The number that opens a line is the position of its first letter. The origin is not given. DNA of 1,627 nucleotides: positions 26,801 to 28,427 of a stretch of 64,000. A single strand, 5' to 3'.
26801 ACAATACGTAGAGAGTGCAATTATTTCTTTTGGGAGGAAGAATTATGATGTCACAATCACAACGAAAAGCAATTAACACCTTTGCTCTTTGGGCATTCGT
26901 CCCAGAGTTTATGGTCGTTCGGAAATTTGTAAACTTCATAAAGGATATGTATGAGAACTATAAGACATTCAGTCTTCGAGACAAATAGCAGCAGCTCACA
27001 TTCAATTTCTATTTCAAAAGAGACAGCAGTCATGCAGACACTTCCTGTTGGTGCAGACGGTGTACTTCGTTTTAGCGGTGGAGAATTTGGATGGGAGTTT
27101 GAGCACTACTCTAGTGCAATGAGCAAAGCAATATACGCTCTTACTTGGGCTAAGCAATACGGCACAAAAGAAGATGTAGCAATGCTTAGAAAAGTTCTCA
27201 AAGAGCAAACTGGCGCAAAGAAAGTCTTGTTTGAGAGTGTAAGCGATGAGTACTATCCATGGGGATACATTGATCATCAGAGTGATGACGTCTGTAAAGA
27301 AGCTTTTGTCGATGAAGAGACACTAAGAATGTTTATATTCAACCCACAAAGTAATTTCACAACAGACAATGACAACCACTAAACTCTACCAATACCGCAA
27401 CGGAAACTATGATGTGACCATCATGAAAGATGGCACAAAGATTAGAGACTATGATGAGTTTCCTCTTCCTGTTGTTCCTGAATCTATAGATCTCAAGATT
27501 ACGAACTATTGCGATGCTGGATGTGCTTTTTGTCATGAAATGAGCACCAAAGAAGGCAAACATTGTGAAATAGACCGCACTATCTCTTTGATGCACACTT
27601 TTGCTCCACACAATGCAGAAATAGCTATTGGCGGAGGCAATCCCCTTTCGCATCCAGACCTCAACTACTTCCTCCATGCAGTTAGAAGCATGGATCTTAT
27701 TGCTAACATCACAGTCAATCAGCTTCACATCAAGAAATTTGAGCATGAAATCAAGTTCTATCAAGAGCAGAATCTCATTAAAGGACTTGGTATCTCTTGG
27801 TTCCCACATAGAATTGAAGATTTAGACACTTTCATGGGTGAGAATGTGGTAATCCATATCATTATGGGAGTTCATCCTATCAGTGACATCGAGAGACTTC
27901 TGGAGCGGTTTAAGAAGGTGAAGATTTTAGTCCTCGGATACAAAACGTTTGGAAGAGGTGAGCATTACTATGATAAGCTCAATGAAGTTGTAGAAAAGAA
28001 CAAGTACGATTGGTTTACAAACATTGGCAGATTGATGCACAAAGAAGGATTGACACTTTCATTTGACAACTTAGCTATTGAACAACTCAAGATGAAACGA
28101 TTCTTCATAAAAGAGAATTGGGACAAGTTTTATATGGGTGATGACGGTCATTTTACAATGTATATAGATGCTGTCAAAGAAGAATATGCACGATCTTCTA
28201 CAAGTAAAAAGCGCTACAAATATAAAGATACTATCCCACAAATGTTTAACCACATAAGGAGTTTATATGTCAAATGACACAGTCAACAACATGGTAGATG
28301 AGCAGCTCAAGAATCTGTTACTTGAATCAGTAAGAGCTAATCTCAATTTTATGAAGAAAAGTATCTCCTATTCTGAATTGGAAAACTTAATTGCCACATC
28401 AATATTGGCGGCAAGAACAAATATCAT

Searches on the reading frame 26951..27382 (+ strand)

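Call 55: search_protein_families(library=phrogs, proteins=[window:26951-27382:+], max_evalue=0.00001)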
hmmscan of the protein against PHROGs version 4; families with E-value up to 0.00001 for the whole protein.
window:26951-27382:+ (143 aa): 1 family
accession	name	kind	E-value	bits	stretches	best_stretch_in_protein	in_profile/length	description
phrog_28997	-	unknown function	1.3e-10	42.4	1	4-142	6-142/165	-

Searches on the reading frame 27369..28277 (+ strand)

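Call 55: search_protein_families(library=phrogs, proteins=[window:27369-28277:+], max_evalue=0.00001)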
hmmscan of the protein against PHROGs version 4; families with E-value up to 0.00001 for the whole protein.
window:27369-28277:+ (302 aa): 1 family
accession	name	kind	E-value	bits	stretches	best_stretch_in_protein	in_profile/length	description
phrog_16999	-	other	8.2e-59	200.6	1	36-285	9-275/288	Fe-S oxidoreductase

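Call 56: search_protein_families(library=pfam, proteins=[window:27369-28277:+], max_evalue=0.001)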
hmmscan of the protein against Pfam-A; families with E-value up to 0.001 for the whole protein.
window:27369-28277:+ (302 aa): 1 family
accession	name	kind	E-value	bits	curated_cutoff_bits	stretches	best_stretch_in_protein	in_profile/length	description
PF04055.27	Radical_SAM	-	2.5e-08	34.7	29.5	1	43-188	2-143/166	Radical SAM superfamily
